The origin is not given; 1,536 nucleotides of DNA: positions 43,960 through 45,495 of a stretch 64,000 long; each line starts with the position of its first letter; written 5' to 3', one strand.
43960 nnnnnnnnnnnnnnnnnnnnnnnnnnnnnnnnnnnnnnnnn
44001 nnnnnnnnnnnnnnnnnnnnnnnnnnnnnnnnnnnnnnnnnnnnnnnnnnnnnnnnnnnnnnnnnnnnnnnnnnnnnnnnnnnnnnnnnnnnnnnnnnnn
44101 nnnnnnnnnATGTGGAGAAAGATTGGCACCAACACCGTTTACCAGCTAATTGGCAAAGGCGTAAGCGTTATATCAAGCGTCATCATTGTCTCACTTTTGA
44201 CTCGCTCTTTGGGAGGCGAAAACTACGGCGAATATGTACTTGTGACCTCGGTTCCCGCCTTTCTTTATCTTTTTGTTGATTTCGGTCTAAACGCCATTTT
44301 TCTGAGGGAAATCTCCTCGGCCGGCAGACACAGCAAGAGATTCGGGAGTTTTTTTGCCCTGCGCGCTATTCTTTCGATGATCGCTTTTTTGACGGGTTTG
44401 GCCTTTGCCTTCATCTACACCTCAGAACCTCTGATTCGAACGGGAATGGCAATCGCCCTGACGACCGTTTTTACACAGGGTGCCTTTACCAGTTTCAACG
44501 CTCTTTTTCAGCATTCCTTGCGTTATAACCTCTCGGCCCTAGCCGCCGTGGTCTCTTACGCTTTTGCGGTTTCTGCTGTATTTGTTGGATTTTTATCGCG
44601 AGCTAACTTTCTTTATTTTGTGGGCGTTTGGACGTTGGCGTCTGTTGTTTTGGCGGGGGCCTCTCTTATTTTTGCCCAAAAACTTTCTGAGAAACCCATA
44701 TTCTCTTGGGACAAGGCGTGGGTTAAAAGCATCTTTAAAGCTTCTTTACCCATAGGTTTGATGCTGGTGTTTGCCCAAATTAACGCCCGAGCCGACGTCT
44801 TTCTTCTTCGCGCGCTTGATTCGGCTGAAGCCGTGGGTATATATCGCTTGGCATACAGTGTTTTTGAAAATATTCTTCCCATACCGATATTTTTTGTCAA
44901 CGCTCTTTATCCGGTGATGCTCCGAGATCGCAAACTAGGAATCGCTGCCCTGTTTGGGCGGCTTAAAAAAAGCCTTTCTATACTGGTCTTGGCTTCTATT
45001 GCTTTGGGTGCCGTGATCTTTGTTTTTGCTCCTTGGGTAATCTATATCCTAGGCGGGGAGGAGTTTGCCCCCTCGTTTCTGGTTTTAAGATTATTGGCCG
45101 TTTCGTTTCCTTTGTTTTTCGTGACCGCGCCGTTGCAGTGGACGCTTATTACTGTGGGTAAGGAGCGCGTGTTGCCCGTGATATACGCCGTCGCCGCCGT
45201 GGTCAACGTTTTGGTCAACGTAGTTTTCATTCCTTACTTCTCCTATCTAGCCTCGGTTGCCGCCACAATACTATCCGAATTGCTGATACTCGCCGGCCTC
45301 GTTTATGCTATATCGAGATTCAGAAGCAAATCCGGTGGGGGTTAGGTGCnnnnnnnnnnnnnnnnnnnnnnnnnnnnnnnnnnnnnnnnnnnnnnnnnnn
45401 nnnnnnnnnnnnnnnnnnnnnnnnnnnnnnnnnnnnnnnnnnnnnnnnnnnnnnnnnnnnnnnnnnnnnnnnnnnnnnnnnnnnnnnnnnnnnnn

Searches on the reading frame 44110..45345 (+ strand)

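Call 11: search_protein_families(library=pfam, proteins=[window:44110-45345:+], max_evalue=0.001)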
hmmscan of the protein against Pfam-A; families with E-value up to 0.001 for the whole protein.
window:44110-45345:+ (411 aa): 2 families
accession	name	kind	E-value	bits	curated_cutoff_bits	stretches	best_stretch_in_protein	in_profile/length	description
PF01943.22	Polysacc_synt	-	8.6e-23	81.6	28.2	1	7-271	3-271/274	Polysaccharide biosynthesis protein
PF13440.11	Polysacc_synt_3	-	4.7e-10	39.6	23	1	29-321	1-290/293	Polysaccharide biosynthesis protein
